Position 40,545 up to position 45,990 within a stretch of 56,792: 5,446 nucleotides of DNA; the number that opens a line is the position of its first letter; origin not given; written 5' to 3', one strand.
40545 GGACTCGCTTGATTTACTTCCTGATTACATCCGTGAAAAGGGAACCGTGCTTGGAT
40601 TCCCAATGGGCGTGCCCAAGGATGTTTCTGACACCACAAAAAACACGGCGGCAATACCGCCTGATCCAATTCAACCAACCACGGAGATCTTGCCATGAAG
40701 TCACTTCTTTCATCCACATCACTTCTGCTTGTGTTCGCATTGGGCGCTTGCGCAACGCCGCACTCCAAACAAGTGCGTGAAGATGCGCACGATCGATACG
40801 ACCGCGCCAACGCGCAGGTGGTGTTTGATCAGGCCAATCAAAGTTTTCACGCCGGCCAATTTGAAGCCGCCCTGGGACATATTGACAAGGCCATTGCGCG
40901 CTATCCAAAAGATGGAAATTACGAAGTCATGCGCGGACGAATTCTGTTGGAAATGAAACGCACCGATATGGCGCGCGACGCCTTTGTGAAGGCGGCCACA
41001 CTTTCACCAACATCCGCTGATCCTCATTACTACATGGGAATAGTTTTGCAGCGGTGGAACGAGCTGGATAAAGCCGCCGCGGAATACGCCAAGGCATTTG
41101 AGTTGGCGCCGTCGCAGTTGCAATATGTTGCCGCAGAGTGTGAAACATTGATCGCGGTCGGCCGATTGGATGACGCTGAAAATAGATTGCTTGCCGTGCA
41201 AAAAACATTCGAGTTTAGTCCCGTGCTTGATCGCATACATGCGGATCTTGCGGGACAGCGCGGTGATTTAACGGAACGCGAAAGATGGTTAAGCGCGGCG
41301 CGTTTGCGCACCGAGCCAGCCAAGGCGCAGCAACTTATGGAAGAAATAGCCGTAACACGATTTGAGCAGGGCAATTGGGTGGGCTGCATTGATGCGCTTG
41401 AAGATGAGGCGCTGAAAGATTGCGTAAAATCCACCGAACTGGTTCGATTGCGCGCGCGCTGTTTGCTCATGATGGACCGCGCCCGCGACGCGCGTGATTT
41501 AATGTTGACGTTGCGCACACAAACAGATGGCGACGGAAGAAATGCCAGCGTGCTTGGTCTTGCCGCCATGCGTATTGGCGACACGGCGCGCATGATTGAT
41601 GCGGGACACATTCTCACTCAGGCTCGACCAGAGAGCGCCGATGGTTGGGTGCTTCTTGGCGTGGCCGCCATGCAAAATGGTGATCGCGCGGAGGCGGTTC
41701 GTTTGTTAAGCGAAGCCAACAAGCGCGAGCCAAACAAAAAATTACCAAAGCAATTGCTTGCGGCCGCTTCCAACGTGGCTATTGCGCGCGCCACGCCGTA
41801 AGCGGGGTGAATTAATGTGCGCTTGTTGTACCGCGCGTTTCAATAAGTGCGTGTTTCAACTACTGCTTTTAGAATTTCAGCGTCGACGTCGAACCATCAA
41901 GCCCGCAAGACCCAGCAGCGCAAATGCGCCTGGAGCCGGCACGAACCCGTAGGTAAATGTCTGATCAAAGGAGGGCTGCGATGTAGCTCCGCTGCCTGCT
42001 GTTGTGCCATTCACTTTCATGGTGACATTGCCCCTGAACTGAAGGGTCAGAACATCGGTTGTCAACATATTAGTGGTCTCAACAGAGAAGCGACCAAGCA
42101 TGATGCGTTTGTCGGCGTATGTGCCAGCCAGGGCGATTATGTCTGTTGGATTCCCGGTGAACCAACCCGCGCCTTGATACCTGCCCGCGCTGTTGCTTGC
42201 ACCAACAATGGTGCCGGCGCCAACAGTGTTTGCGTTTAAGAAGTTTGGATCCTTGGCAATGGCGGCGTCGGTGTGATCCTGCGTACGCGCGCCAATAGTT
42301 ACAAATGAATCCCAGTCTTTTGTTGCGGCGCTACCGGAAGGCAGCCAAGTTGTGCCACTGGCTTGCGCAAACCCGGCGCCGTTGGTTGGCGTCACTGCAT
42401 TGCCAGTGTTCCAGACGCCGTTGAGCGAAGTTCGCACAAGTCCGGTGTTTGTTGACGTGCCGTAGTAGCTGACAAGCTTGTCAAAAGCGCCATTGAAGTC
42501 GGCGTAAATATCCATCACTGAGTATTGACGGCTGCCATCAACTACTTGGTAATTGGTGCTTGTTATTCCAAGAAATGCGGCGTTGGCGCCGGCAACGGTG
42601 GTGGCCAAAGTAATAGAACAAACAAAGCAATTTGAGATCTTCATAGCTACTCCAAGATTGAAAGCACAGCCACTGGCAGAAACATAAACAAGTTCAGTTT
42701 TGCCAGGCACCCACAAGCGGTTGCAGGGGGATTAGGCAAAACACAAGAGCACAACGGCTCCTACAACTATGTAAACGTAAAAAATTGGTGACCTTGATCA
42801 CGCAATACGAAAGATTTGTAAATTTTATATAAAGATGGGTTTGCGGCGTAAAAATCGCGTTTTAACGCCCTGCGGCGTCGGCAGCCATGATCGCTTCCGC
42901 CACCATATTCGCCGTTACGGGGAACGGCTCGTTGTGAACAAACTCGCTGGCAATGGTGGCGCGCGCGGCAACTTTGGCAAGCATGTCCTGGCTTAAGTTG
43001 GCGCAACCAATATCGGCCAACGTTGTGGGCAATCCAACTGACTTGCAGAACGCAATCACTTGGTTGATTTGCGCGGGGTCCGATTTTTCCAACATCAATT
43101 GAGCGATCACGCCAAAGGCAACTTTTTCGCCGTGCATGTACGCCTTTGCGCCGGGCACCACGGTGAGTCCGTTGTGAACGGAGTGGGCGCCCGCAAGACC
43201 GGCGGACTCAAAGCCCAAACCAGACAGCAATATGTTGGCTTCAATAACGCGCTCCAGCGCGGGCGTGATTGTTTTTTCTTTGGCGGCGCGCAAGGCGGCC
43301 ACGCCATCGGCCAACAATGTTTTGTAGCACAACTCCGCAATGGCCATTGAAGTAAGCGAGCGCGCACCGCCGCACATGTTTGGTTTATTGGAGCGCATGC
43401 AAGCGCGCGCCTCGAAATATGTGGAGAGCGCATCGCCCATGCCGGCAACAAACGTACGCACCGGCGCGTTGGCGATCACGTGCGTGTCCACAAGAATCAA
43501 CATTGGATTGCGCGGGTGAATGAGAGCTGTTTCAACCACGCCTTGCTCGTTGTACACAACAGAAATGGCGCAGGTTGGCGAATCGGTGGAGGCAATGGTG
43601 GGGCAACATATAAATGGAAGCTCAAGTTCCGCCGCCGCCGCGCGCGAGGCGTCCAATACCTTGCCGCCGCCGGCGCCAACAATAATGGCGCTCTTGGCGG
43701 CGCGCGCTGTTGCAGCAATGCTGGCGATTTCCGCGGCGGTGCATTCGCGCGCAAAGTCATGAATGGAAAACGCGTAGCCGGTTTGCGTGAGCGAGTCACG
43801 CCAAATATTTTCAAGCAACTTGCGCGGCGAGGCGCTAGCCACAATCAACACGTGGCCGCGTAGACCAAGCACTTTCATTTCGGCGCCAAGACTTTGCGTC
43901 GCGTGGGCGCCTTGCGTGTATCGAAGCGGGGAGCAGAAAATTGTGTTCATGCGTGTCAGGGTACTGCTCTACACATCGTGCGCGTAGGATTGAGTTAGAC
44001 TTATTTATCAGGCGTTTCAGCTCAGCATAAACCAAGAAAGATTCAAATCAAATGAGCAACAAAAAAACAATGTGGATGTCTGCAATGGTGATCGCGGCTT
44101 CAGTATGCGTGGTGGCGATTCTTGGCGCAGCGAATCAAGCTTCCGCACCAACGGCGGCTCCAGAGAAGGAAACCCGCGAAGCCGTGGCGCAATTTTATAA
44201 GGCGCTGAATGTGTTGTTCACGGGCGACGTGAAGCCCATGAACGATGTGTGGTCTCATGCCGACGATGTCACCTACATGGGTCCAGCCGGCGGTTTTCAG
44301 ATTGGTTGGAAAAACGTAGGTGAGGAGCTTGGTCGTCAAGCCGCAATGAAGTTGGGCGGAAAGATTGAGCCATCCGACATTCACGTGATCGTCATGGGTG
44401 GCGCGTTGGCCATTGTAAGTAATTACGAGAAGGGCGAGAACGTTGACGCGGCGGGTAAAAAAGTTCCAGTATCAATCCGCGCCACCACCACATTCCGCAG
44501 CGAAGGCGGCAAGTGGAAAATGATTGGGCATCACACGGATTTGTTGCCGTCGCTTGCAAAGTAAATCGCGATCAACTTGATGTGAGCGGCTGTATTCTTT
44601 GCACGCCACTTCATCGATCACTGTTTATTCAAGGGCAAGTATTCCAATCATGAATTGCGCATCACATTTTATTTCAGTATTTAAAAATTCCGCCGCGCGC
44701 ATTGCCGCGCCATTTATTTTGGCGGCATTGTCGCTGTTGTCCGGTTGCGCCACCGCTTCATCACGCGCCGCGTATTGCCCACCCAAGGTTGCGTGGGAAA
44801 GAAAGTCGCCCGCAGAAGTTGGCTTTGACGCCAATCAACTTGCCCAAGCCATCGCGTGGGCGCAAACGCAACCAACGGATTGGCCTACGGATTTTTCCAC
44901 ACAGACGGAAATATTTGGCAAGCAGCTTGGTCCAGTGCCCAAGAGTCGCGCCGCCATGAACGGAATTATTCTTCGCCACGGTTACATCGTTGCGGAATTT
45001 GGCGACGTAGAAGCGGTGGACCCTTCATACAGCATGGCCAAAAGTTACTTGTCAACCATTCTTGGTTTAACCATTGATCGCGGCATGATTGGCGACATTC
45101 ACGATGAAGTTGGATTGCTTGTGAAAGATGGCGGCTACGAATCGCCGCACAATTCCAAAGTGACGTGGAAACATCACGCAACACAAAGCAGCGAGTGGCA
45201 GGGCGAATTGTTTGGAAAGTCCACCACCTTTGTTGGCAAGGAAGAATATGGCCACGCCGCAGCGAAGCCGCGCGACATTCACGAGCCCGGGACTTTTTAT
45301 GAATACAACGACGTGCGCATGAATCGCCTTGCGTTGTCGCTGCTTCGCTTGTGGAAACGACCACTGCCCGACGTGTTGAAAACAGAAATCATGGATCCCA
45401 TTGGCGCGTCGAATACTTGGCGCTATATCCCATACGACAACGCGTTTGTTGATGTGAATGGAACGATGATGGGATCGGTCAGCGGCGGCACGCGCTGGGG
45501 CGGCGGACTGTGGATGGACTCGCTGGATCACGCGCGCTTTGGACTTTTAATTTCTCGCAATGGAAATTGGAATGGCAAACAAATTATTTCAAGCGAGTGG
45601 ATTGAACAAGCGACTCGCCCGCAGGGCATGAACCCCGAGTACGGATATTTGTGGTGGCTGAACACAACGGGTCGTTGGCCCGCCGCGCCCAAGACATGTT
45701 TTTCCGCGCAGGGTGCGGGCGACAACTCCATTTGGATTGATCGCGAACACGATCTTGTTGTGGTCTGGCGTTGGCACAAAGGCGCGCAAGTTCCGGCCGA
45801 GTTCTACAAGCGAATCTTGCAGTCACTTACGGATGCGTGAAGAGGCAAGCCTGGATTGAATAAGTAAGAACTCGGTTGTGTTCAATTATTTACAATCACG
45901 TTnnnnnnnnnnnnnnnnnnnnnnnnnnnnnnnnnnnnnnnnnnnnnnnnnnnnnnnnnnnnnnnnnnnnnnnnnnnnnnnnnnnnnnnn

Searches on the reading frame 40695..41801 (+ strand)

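Call 8: search_protein_families(library=pfam, proteins=[window:40695-41801:+], max_evalue=0.001)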
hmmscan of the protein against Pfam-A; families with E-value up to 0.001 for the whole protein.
window:40695-41801:+ (368 aa): 13 families
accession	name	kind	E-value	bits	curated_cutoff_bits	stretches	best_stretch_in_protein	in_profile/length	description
PF07719.23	TPR_2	-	5.8e-19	67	27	0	315-347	1-33/34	Tetratricopeptide repeat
PF00515.34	TPR_1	-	4.7e-14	52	27.8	0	108-140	1-33/34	Tetratricopeptide repeat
PF14559.12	TPR_19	-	1.2e-13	51.6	25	1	302-357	9-67/68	Tetratricopeptide repeat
PF13181.12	TPR_8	-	9.1e-11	41.5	25.7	0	79-106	6-33/34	Tetratricopeptide repeat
PF13431.12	TPR_17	-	1.1e-09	38.2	24.4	0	97-127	2-32/34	Tetratricopeptide repeat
PF13428.12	TPR_14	-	1.5e-09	38.1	23.5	0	316-355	2-41/44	Tetratricopeptide repeat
PF12895.13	ANAPC3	-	1.6e-09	38.4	27.2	0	40-99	23-81/82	Anaphase-promoting complex, cyclosome, subunit 3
PF13432.12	TPR_16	-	4e-08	34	32.7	1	52-107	9-64/65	Tetratricopeptide repeat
PF23914.1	TPR_CcmH_CycH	-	5.5e-08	33.2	42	0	309-349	44-84/158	Cytochrome c-type biogenesis protein H TPR domain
PF13174.12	TPR_6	-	6.6e-08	33.1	26.3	0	319-347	4-32/33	Tetratricopeptide repeat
PF13414.12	TPR_11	-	7.5e-08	32.4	26.8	0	81-119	1-39/42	TPR repeat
PF09613.16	HrpB1_HrpK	-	1.1e-05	25.5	29.3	1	287-357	20-87/126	Bacterial type III secretion protein (HrpB1_HrpK)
PF13424.12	TPR_12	-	8.7e-05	23.1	30.1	0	80-139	9-76/77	Tetratricopeptide repeat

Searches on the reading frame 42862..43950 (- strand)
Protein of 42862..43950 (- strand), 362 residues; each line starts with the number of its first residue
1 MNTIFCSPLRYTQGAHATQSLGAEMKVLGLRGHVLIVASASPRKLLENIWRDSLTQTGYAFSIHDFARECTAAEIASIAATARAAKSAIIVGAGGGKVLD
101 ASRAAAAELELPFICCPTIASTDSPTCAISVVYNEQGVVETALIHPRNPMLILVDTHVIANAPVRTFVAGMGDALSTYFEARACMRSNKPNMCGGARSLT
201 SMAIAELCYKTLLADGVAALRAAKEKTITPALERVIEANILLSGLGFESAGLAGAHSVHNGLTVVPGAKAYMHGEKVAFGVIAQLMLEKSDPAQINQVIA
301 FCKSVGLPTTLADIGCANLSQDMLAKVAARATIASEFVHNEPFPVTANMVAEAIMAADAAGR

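Call 8: search_protein_families(library=pfam, proteins=[window:42862-43950:-], max_evalue=0.001)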
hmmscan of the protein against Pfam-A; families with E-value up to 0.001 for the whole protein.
window:42862-43950:- (362 aa): 2 families
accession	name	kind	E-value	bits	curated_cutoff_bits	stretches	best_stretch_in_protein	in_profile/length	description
PF00465.25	Fe-ADH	-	1.5e-24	86.9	31.3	1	8-156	1-168/168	Iron-containing alcohol dehydrogenase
PF13685.12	Fe-ADH_2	-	8.9e-20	71.6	28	1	17-163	6-149/149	Iron-containing alcohol dehydrogenase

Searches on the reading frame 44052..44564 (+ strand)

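Call 8: search_protein_families(library=pfam, proteins=[window:44052-44564:+], max_evalue=0.001)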
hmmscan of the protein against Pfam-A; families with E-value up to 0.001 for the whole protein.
window:44052-44564:+ (170 aa): 2 families
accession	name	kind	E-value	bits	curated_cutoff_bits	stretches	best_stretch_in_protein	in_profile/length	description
PF13474.12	SnoaL_3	-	4.4e-09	37.2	22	1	43-161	3-115/121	SnoaL-like domain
PF14534.12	DUF4440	-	7.4e-09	36.5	25.2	1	43-157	3-107/107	Domain of unknown function (DUF4440)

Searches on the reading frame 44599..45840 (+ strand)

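Call 8: search_protein_families(library=pfam, proteins=[window:44599-45840:+], max_evalue=0.001)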
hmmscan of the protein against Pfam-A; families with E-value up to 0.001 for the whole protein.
window:44599-45840:+ (413 aa): 1 family
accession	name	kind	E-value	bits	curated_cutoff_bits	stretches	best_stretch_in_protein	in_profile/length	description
PF00144.29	Beta-lactamase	-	3.1e-09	36.9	27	1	144-392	53-308/329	Beta-lactamase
